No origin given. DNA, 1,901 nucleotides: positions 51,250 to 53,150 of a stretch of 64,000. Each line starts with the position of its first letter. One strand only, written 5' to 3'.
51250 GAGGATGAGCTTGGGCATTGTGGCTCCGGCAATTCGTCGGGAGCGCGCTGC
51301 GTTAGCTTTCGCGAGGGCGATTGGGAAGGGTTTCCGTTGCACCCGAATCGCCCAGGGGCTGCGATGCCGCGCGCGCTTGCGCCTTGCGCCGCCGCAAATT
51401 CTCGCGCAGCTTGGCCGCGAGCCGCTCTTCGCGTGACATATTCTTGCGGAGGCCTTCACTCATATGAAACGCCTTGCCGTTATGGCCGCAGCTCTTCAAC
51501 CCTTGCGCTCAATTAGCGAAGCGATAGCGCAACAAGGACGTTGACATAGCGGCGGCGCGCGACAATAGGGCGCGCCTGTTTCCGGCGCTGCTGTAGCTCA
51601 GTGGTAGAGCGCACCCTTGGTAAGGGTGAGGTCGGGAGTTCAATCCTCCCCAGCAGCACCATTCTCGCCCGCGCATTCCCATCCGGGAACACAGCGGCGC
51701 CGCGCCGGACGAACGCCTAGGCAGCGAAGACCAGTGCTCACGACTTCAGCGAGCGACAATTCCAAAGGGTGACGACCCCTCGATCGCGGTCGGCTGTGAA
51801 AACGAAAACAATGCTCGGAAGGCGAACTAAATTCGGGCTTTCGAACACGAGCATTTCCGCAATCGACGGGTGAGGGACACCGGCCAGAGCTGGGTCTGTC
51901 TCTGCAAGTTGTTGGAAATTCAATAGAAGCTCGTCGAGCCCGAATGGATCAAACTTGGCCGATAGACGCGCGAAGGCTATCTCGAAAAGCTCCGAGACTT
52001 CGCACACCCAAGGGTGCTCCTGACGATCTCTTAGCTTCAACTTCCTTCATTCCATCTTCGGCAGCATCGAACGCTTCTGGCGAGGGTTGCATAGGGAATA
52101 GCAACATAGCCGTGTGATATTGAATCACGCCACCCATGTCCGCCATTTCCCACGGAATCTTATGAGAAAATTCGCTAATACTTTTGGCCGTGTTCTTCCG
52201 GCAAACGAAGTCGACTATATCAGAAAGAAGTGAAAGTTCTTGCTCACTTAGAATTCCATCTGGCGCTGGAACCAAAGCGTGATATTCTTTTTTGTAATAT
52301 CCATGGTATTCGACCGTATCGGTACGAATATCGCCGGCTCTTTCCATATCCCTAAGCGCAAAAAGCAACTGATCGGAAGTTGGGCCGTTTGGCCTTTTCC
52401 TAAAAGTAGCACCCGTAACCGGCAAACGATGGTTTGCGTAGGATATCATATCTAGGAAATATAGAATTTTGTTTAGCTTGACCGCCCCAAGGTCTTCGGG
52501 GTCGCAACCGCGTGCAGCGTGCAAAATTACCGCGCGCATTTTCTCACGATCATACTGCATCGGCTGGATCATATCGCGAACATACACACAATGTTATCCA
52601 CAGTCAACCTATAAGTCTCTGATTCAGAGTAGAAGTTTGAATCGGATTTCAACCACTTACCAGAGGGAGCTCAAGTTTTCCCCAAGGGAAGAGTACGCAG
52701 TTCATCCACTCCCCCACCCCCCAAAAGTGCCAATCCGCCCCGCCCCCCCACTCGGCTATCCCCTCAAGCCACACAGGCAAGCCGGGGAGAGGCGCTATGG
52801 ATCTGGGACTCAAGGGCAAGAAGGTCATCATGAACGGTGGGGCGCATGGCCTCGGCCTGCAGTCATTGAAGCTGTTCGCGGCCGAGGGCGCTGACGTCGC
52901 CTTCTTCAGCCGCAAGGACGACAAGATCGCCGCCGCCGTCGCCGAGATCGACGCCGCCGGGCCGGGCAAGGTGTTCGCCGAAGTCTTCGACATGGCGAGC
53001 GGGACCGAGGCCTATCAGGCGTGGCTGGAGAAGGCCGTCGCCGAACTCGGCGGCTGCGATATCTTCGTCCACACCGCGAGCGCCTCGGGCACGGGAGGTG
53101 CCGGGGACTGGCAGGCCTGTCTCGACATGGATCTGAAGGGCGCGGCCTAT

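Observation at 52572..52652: Perfect DnaA box inside the leaderless promoter of the Panacea-toxin operon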

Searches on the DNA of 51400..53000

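Call 79: search_rna_families(source=window, start=51400, end=53000, threshold=evalue, max_evalue=1)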
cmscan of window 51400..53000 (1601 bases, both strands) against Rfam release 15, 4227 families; matches with E-value up to 1: 3.
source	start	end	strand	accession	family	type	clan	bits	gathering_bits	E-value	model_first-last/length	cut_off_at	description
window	51587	51658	+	RF00005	tRNA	Gene; tRNA;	CL00001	73.2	29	1e-15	1-71/71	no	tRNA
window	51587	51659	-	RF04354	Plastid-ycf2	Cis-reg;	-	28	65.7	0.0031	1-75/75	no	Plastid-ycf2 5UTR RNA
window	51843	51895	+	RF01136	sR28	Gene; snRNA; snoRNA; CD-box;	-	16.9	39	0.13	1-55/55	no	Small nucleolar RNA sR28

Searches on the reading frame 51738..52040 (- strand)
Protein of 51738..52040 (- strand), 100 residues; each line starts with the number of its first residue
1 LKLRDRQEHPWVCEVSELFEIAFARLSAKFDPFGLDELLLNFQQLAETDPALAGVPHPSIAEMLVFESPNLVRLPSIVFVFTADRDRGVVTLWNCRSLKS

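Call 3: search_protein_families(library=pfam, proteins=[window:51738-52040:-], max_evalue=0.1)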
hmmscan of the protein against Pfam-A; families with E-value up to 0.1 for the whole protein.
window:51738-52040:- (100 aa): 0 families

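Call 43: search_protein_families(library=ncbifam, proteins=[window:51738-52040:-], max_evalue=10)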
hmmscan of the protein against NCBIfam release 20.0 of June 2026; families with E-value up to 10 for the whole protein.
window:51738-52040:- (100 aa): 0 families

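Call 44: search_protein_families(library=pfam, proteins=[window:51738-52040:-], max_evalue=10)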
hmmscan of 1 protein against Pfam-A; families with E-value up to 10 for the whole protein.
window:51738-52040:- (100 aa): 0 families

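Call 49: search_solved_structures(query=A3, max_evalue=10)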
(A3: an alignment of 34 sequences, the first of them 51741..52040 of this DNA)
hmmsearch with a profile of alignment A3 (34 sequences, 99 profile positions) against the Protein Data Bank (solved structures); distinct sequences matched with E-value up to 10: 0.

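Call 50: search_protein_families(library=padloc, proteins=[window:51741-52040:-], max_evalue=1)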
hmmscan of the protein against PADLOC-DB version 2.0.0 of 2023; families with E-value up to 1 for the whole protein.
window:51741-52040:- (100 aa): 0 families

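Call 56: predict_structure(alignment_id=A3)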
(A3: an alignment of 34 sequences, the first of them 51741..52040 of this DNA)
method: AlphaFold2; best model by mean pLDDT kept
length: 100 residues; sequences in the alignment: 34
mean_pLDDT: 88.4   pTM: 0.78
mean pLDDT of the five models: 88.4, 87.8, 86.6, 86.1, 86.1
residues with pLDDT >= 90: 72; 70-90: 18; 50-70: 8; < 50: 2
segments of 3 or more residues with pLDDT < 50: none
pLDDT, mean of each block of 10 residues (from residue 1): 59 95 92 89 93 93 93 89 94 89
secondary structure, 60 per line:
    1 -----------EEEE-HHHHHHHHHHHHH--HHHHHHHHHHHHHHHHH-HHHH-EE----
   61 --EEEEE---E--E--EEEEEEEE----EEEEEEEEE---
elements in order: E12-15 H17-29 H32-48 H50-53 E63-67 E77-84 E89-97

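Call 59: fold_search(model_id=the predicted structure, library=pdb)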
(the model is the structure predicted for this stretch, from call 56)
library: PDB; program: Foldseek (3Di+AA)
matches with E <= 10: 468; with E <= 0.001: 0
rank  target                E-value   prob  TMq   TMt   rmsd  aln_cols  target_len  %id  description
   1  3g5o_B                3.0e-03  1.00  0.66  0.80   2.1        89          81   11  The crystal structure of the toxin-antitoxin complex RelBE2 (Rv2865-2866) from Mycobacterium tuberculosis (released 2009-04-14)
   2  9g12_B                3.2e-03  1.00  0.68  0.80   2.4        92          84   11  Mycobacterium tuberculosis RelBE1 toxin-antitoxin system; rv1247c (relB1 antitoxin), rv1246c (relE1 toxin) (released 2025-12-17)
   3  2otr_MODEL_1_A        3.6e-03  1.00  0.52  0.57   5.0        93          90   16  Solution Structure of Conserved Hypothetical Protein HP0892 from Helicobacter pylori (released 2007-12-18)
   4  8a0x_C                5.2e-03  1.00  0.64  0.60   3.4        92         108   14  Crystal structure of the HigB2-HigA2 tetramer in complex with operator DNA (released 2023-05-03)
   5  9g12_A                7.1e-03  1.00  0.67  0.77   2.4        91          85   11  Mycobacterium tuberculosis RelBE1 toxin-antitoxin system; rv1247c (relB1 antitoxin), rv1246c (relE1 toxin) (released 2025-12-17)
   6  3g5o_C                7.1e-03  1.00  0.68  0.77   3.9        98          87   11  The crystal structure of the toxin-antitoxin complex RelBE2 (Rv2865-2866) from Mycobacterium tuberculosis (released 2009-04-14)
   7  2khe_MODEL_1_A        8.6e-03  1.00  0.66  0.73   2.6        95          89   13  Solution Structure of the Bacterial Toxin Rele from Thermus Thermophilus HB8 (released 2010-03-31)
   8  5cw7_P                1.2e-02  1.00  0.57  0.59   4.2        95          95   14  Crystal structure of the PaaA2-ParE2 antitoxin-toxin complex (released 2016-06-01)
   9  5cw7_F                1.3e-02  1.00  0.54  0.56   4.3        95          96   14  Crystal structure of the PaaA2-ParE2 antitoxin-toxin complex (released 2016-06-01)
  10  9w3a_C                1.4e-02  1.00  0.73  0.66   2.5       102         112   11  Crystal structure of PfiAT toxin-antitoxin complex (released 2026-02-11)
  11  8a0x_D                1.4e-02  1.00  0.66  0.60   3.0        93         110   13  Crystal structure of the HigB2-HigA2 tetramer in complex with operator DNA (released 2023-05-03)
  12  5ja8_C                1.4e-02  1.00  0.59  0.55   3.7        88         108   10  Crystal structure of the HigB2 toxin in complex with Nb2 (released 2017-04-05)
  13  7v6w_E                1.5e-02  1.00  0.63  0.70   3.7        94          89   12  Crystal structure of heterohexameric Sa2YoeB-Sa2YefM complex bound to 26bp-DNA (released 2021-12-15)
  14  7v6w_F                1.6e-02  1.00  0.64  0.72   3.8        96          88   11  Crystal structure of heterohexameric Sa2YoeB-Sa2YefM complex bound to 26bp-DNA (released 2021-12-15)
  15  4fxh_B                1.9e-02  1.00  0.57  0.60   3.6        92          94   12  Crystal structure of the isolated E. coli RelE toxin, P212121 form (released 2012-08-29)
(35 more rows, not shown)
